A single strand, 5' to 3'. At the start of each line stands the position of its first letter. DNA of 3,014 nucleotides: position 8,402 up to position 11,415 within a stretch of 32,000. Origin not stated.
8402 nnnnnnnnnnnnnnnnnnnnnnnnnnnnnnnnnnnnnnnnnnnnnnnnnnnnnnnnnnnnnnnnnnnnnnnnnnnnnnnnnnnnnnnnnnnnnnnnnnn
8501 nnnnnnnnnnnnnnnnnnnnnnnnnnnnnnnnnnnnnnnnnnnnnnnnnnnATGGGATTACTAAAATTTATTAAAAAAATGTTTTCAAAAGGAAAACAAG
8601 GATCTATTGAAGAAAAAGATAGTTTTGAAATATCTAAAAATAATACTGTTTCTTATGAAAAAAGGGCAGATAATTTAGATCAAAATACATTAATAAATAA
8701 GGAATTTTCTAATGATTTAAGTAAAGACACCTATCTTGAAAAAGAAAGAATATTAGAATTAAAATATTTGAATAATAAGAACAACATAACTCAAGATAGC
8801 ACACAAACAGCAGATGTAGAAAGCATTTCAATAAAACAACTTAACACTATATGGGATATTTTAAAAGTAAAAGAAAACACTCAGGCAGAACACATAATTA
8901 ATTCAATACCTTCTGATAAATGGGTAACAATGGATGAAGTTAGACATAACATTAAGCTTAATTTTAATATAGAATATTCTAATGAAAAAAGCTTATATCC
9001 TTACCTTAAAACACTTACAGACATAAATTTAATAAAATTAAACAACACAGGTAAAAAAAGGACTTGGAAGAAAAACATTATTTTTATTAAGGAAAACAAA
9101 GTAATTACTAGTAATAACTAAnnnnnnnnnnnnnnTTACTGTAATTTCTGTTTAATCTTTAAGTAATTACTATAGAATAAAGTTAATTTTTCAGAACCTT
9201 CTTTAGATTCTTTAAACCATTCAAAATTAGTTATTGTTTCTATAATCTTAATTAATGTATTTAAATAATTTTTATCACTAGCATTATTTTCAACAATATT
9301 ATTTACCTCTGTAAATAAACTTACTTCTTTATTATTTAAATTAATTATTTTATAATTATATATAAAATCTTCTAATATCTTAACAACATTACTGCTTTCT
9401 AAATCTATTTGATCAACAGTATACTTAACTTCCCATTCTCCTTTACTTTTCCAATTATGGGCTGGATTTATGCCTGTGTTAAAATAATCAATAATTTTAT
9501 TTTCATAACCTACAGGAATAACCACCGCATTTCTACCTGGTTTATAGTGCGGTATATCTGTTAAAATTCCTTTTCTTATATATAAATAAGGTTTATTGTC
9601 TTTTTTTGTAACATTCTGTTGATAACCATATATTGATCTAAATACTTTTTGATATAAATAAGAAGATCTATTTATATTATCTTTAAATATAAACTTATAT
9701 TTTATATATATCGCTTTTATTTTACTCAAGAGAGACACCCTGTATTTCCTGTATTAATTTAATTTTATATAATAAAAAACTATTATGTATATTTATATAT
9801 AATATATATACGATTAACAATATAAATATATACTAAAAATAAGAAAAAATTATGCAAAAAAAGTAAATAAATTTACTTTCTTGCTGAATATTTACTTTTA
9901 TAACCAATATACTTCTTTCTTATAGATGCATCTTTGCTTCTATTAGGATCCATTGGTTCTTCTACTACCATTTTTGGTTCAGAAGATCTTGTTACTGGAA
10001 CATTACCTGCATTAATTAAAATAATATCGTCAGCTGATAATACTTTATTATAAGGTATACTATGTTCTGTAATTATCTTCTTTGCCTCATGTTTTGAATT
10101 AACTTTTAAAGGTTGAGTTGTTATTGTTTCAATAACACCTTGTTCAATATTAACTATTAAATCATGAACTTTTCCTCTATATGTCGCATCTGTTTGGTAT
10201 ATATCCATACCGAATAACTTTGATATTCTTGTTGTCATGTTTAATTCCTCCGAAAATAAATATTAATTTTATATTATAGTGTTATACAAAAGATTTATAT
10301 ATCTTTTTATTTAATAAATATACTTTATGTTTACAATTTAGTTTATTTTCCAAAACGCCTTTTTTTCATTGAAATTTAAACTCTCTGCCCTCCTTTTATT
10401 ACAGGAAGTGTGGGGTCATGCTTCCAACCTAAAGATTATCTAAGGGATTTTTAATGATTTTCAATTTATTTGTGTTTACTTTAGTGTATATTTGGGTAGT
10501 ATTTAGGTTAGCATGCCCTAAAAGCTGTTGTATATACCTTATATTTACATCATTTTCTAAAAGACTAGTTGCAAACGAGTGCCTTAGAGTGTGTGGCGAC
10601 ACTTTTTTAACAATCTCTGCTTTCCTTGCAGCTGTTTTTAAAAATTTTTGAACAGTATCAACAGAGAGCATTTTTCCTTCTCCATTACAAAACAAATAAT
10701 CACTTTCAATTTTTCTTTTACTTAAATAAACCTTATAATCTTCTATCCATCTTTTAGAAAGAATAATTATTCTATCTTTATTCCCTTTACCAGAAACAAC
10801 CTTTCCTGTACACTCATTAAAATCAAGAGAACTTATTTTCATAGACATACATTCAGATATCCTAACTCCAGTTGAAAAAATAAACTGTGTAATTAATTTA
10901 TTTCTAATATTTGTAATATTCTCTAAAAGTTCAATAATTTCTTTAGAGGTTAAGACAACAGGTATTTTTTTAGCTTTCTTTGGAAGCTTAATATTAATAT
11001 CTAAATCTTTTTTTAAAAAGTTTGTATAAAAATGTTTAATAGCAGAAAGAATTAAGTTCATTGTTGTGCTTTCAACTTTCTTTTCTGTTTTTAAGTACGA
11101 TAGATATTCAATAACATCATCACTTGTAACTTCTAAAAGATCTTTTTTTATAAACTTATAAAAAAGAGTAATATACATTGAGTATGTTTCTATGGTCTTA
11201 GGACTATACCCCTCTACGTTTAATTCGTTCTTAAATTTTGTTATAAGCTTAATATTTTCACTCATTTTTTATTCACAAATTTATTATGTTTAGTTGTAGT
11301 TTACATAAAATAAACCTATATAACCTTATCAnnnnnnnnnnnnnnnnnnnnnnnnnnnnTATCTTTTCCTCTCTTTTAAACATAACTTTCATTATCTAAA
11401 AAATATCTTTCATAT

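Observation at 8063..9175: Dense array of the palindrome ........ bracketing an orphan winged-helix gene beside tRNA-iMet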

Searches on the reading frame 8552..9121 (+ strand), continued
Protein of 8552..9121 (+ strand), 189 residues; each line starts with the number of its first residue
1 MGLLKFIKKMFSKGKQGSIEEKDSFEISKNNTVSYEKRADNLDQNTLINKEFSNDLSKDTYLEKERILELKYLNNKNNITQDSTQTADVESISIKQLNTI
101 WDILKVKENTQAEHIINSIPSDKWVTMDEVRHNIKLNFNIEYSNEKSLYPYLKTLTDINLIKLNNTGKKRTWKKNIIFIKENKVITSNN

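Call 80: find_encoding_contigs(protein=P0162, flank=3000, max_places=1)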
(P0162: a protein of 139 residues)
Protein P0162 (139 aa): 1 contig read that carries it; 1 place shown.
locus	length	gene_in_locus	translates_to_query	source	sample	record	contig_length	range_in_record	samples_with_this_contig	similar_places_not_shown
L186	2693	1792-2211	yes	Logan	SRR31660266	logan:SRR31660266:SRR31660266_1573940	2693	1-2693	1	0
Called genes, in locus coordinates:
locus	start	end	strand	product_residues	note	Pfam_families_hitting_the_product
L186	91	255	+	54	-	-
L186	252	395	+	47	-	-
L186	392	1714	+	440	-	PF19263:DUF5906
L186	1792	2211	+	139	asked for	-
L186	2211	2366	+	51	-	-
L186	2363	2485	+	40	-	-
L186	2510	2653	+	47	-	-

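Call 81: find_encoding_contigs(protein=P0141, flank=3000, max_places=1)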
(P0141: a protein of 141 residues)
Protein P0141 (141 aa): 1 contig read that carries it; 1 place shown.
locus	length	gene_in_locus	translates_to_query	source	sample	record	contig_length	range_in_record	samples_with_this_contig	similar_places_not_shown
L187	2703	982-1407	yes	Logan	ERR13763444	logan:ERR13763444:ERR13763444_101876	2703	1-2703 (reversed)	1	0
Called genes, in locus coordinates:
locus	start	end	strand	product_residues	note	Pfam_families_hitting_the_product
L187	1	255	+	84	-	?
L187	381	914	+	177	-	-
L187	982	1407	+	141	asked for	-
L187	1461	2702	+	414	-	?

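Call 90: find_related_loci(query=A1, collection=metagenome_contigs, flank=3000)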
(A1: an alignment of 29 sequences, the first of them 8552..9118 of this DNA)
Query A1 (189 aa) in metagenome_contigs; peptide patterns used: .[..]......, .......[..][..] (x = any residue, [..] = any of these).
188 stretches matched a pattern; 68 encode a relative of the query (tblastn E <= 1e-3); 68 distinct loci.
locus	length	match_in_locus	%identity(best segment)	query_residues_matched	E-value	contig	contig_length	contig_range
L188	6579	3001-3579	70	1-186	5e-76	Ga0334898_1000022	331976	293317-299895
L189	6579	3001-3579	72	1-186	4e-81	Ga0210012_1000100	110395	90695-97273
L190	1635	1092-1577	66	1-172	3e-65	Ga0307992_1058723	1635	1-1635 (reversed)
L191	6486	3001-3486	55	1-179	6e-51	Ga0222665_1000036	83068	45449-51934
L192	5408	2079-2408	71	77-183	8e-47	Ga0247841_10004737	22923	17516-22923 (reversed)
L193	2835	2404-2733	68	77-183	1e-44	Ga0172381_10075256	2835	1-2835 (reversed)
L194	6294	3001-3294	76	89-183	2e-44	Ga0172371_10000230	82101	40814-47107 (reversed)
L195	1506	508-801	76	89-183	1e-45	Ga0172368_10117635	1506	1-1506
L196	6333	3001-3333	67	76-183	1e-43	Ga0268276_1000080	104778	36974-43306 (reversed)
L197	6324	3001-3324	66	77-180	9e-44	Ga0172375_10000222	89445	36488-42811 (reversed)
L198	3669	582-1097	48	11-184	2e-43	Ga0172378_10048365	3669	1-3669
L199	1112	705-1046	61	68-180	3e-44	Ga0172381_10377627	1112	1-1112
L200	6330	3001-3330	63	68-179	6e-42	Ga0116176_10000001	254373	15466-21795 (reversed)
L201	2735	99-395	66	82-180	5e-42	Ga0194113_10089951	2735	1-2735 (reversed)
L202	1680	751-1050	65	82-181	8e-43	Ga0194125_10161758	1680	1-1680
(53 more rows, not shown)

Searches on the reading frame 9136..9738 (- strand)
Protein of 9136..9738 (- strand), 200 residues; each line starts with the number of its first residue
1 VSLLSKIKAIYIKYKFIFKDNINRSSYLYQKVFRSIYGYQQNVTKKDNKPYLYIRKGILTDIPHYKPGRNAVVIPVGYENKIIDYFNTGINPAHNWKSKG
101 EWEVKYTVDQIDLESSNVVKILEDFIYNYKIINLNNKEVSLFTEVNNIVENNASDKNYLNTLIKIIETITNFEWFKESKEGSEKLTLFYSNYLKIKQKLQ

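Call 7: search_protein_families(library=pfam, proteins=[window:9136-9738:-], max_evalue=0.01)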
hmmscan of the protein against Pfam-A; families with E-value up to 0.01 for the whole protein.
window:9136-9738:- (200 aa): 0 families

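Call 23: search_protein_families(library=ncbifam, proteins=[window:9136-9735:-], max_evalue=1)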
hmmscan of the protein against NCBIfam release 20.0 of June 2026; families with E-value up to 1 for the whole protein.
window:9136-9735:- (199 aa): 0 families

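Call 29: find_homologous_proteins(query=window:9136-9735:-, max_evalue=0.001)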
Query window:9136-9735:- (199 aa): 53 proteins with E <= 0.001 among 164 candidates.
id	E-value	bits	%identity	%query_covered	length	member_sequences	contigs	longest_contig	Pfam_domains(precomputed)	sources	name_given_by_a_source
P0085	2.0e-123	427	100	100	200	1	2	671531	-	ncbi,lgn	-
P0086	8.0e-118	409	95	100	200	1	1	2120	-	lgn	-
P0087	4.0e-101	354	81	100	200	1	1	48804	-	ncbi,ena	-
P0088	4.0e-101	354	81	100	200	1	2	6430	-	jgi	jgi:hypothetical protein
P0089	1.7e-100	352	79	100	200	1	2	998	-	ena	-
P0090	2.4e-97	342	79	99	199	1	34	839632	-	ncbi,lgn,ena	-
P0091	3.2e-97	342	78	99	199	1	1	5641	-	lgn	-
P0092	3.6e-97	341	79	99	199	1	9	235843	-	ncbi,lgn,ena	-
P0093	3.7e-97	341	79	99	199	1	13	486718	-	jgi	jgi:hypothetical protein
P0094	5.2e-96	338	78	98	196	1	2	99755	-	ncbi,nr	ncbi:hypothetical protein GW796_05295 [archaeon]|nr:hypothetical protein [archaeon] NCQ51299.1 hypot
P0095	7.8e-96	337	79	98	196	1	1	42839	-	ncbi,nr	ncbi:MAG: hypothetical protein PHX47_00535 [Candidatus ainarchaeum sp.]|nr:hypothetical protein [Can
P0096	1.9e-93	329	74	99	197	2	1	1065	-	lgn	-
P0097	9.5e-91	321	73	98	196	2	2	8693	-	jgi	jgi:hypothetical protein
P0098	8.0e-88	311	77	92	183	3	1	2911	-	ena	-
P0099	1.5e-85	304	68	99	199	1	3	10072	-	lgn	-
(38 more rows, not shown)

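Call 41: predict_structure(alignment_id=A2)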
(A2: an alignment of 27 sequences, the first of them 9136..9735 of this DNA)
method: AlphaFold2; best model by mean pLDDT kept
length: 199 residues; sequences in the alignment: 27
mean_pLDDT: 88.1   pTM: 0.84
mean pLDDT of the five models: 88.1, 87.9, 87.7, 87.0, 86.3
residues with pLDDT >= 90: 122; 70-90: 58; 50-70: 17; < 50: 2
segments of 3 or more residues with pLDDT < 50: none
pLDDT, mean of each block of 10 residues (from residue 1): 82 85 73 88 70 87 93 95 90 70 93 96 95 89 93 87 95 95 97 90
secondary structure, 60 per line:
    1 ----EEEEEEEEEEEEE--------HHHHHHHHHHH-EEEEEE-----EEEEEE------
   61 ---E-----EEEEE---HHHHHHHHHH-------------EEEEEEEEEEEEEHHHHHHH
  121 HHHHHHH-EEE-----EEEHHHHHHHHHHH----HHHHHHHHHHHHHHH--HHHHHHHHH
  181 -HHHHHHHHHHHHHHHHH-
elements in order: E5-17 H26-36 E38-43 E49-54 E70-74 H78-87 E101-113 H114-127 E129-131 E137-139 H140-150 H155-169 H172-180 H182-198

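Call 44: fold_search(model_id=the predicted structure, library=pdb)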
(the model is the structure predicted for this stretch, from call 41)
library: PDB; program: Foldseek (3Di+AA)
matches with E <= 10: 381; with E <= 0.001: 0
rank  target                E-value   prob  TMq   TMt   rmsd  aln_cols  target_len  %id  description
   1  6bwq_B                5.8e-02  0.20  0.16  0.20  14.2       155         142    8  LarC2, the C-terminal domain of a cyclometallase involved in the synthesis of the NPN cofactor of lactate racemase, in (released 2018-06-20)
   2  3lnl_B                2.9e-01  0.20  0.23  0.15  21.7       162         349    7  Crystal structure of Staphylococcus aureus protein SA1388 (released 2010-03-16)
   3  9dxd_A                3.3e-01  0.06  0.12  0.06  24.7       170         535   17  attLmm bound serine integrase and RDF complex in the pre-rotation state (released 2026-01-21)
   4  6bwo_A                3.7e-01  0.11  0.17  0.22  13.9       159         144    9  LarC2, the C-terminal domain of a cyclometallase involved in the synthesis of the NPN cofactor of lactate racemase, ap (released 2018-06-20)
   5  2ey4_A                4.2e-01  0.08  0.14  0.10  12.8       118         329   11  Crystal Structure of a Cbf5-Nop10-Gar1 Complex (released 2006-01-24)
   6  9kjx_A                5.0e-01  0.07  0.19  0.14  16.3       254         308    9  Cryo-EM structure of the Retron-Eco7 complex (state 1) (released 2025-11-12)
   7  9dxh_A                5.3e-01  0.05  0.11  0.06  24.9       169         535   18  attPmm and attBmm bound serine integrase complex in the pre-rotation state (released 2026-01-21)
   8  6hts_C                5.3e-01  0.02  0.10  0.06  18.2       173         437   10  Cryo-EM structure of the human INO80 complex bound to nucleosome (released 2018-11-07)
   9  2ey4_B                5.7e-01  0.06  0.14  0.10  12.9       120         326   12  Crystal Structure of a Cbf5-Nop10-Gar1 Complex (released 2006-01-24)
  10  8oue_G                7.2e-01  0.12  0.14  0.08  11.6        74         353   15  The H/ACA RNP lobe of human telomerase with the dyskerin thumb loop in a semi-closed conformation (released 2024-01-31)
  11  9dxf_A                7.2e-01  0.04  0.12  0.06  24.6       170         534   17  attLmm bound serine integrase and RDF complex in the post-rotation state (released 2026-01-21)
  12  4odm_A                7.6e-01  0.10  0.11  0.14  16.0       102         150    7  Structure of SlyD from Thermus thermophilus in complex with S2-W23A peptide (released 2015-01-14)
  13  3uai_A                7.6e-01  0.09  0.12  0.07  10.9        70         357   14  Structure of the Shq1-Cbf5-Nop10-Gar1 complex from Saccharomyces cerevisiae (released 2011-12-14)
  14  2dgw_MODEL_1_A        7.6e-01  0.06  0.13  0.18  13.2       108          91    7  Solution structure of the second RNA recognition motif in RNA-binding protein 19 (released 2006-09-16)
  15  3ue2                  7.6e-01  0.05  0.12  0.16  14.3       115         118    7  Crystal structure of a RNA binding domain of poly-U binding splicing factor 60KDa (PUF60) from Homo sapiens at 1.23 A re (released 2011-11-30)
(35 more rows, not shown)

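Call 70: fold_search(model_id=the predicted structure, library=viral)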
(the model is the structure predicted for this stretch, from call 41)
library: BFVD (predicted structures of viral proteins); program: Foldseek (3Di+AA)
matches with E <= 10: 520; with E <= 0.001: 0
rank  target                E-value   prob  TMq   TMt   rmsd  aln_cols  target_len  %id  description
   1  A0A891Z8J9            4.8e-02  0.08  0.13  0.07  21.8       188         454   12  Envelope glycoprotein (Fragment) [Human immunodeficiency virus type 1]
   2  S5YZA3                5.1e-02  0.23  0.24  0.19  11.0       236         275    8  Uncharacterized protein [Mycobacterium phage Dylan]
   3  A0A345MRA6            1.3e-01  0.08  0.17  0.16  18.6       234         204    9  (no name in the UniProt tables at hand)
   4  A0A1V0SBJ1            1.3e-01  0.08  0.13  0.06  17.5       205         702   12  Uncharacterized protein [Catovirus CTV1]
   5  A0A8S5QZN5            1.4e-01  0.08  0.15  0.14  33.9       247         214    7  DUF4376 domain-containing protein [Siphoviridae sp. ctyvQ1]
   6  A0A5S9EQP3            1.6e-01  0.06  0.14  0.06  33.5       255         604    9  Uncharacterized protein [Tenacibaculum phage PTm5]
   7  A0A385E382            1.9e-01  0.12  0.14  0.09  16.9       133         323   10  (no name in the UniProt tables at hand)
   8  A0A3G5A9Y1            2.7e-01  0.04  0.13  0.10  18.6       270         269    9  Uncharacterized protein [Hyperionvirus sp.]
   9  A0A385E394            3.1e-01  0.06  0.15  0.14  20.2       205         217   13  (no name in the UniProt tables at hand)
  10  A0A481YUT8            3.9e-01  0.13  0.23  0.21  16.2       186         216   13  Uncharacterized protein [Marseillevirus LCMAC102]
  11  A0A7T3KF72            3.9e-01  0.04  0.12  0.10  19.1       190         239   12  Uncharacterized protein [Campylobacter phage F358]
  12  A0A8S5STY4            4.1e-01  0.13  0.12  0.12  12.2        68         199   12  Minor tail protein [Siphoviridae sp. ctFRY1]
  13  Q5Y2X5                4.4e-01  0.14  0.13  0.17  13.8        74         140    9  Envelope glycoprotein (Fragment) [Human immunodeficiency virus type 1]
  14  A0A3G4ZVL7            4.4e-01  0.14  0.13  0.11  18.1        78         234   10  DnaJ domain protein (Fragment) [Edafosvirus sp.]
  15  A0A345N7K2            4.7e-01  0.05  0.11  0.13  13.4       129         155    8  (no name in the UniProt tables at hand)
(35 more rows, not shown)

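Call 71: search_solved_structures(query=A2, max_evalue=10, show_alignments=1)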
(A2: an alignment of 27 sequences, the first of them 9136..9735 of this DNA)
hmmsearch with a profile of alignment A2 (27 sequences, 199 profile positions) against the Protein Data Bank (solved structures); distinct sequences matched with E-value up to 10: 4.
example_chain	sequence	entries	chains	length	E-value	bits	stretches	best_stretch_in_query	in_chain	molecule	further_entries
9ihq_1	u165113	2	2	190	0.13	15.2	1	116-190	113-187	Altered inheritance of mitochondria protein 41, mitochondrial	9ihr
6ebq_A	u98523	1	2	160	0.58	13.1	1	71-123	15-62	Protein NrdI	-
7z0o_G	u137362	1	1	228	1.3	11.9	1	108-164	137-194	Upstream activation factor subunit UAF30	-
9k83_A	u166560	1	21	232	2.9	10.8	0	105-152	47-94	Fiber-n6-Zn1-HEHE-43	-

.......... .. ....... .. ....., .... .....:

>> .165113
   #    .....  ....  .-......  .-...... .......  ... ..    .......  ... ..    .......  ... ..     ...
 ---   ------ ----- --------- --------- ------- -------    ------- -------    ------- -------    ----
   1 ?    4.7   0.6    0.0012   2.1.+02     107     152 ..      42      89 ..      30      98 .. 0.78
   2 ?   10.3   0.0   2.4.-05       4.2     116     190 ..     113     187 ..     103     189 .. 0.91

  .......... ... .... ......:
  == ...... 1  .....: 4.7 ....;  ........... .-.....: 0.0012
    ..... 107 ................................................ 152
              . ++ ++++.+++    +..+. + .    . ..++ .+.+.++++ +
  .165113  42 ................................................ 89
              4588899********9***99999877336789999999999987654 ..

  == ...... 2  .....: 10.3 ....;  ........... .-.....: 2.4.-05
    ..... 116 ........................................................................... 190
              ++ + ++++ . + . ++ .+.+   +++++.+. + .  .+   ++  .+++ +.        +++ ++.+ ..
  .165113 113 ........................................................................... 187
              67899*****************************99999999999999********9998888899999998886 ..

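Call 72: search_protein_families(library=phrogs, proteins=[window:9136-9735:-], max_evalue=0.1)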
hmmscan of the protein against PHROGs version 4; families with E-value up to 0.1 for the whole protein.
window:9136-9735:- (199 aa): 0 families

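Call 73: search_protein_families(library=padloc, proteins=[window:9136-9735:-], max_evalue=0.1)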
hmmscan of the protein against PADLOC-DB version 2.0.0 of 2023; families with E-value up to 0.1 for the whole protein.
window:9136-9735:- (199 aa): 0 families

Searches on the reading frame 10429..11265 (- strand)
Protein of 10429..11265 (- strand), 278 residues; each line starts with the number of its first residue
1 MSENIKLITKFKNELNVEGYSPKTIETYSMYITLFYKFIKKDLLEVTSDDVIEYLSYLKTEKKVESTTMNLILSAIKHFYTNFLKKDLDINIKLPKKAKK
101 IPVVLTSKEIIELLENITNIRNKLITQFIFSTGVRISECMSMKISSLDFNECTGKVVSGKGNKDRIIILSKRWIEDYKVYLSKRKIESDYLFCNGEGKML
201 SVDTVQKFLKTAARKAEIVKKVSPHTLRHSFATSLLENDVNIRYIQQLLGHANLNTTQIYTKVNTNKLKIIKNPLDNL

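Call 7: search_protein_families(library=pfam, proteins=[window:10429-11265:-], max_evalue=0.01)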
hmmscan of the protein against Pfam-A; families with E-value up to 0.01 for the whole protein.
window:10429-11265:- (278 aa): 4 families
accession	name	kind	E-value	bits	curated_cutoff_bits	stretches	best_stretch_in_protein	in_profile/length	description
PF00589.27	Phage_integrase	-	4.4e-45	154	27.1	1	104-266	2-171/172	Phage integrase family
PF13495.12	Phage_int_SAM_4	-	5.8e-19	68.7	27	1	7-89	1-84/85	Phage integrase, N-terminal SAM-like domain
PF02899.23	Phage_int_SAM_1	-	6.3e-12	46.1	22.3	1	8-81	1-77/83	Phage integrase, N-terminal SAM-like domain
PF13102.12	Phage_int_SAM_5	-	0.0002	22.1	22.3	0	7-87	5-86/98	Phage integrase SAM-like domain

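Call 23: search_protein_families(library=ncbifam, proteins=[window:10429-11262:-], max_evalue=1)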
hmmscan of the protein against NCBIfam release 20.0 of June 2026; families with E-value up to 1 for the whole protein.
window:10429-11262:- (277 aa): 14 families
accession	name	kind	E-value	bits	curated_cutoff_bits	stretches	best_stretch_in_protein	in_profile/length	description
NF040815.2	recomb_XerA_Arch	equivalog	3.6e-80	269.3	220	1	9-268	2-260/263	site-specific tyrosine recombinase/integron integrase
TIGR02225.1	recomb_XerD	equivalog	1.8e-62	211.3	329.6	1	9-269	2-281/290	site-specific tyrosine recombinase XerD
TIGR02224.1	recomb_XerC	equivalog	4.8e-61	206.7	335.15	1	10-268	3-283/295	tyrosine recombinase XerC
TIGR02249.1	integrase_gron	subfamily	2.2e-59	201.4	265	2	7-184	2-181/315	integron integrase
NF001399.0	PRK00283.1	subfamily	1e-57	195.7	279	1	5-270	7-291/300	tyrosine recombinase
NF011946.0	PRK15417.1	equivalog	2.6e-42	145.2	435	2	4-182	14-194/337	integron integrase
NF002331.0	PRK01287.1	subfamily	4.7e-41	141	371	1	6-271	29-321/365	site-specific tyrosine recombinase XerC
NF003462.0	PRK05084.1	equivalog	1e-23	83.7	267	1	118-268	194-350/360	tyrosine recombinase XerS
NF007370.0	PRK09870.1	subfamily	6.2e-17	61.9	221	1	102-268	11-185/200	tyrosine-type DNA invertase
NF007371.0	PRK09871.1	subfamily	5.9e-13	48.8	222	1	116-267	23-179/198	tyrosine-type DNA invertase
NF040693.1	recomb_GmtY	equivalog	9e-13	48.3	340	2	176-267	336-437/441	gamma-mobile-trio recombinase GmtY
NF041502.1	integrase_1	equivalog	5.3e-06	25.4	350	2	182-271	280-369/484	site-specific integrase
NF047926.1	integrase_GmtZ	equivalog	0.0001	20.5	600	1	193-267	402-475/784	gamma-mobile-trio integrase GmtZ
NF006950.0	PRK09432.1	equivalog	0.0049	16.2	382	1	110-193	208-288/296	methylenetetrahydrofolate reductase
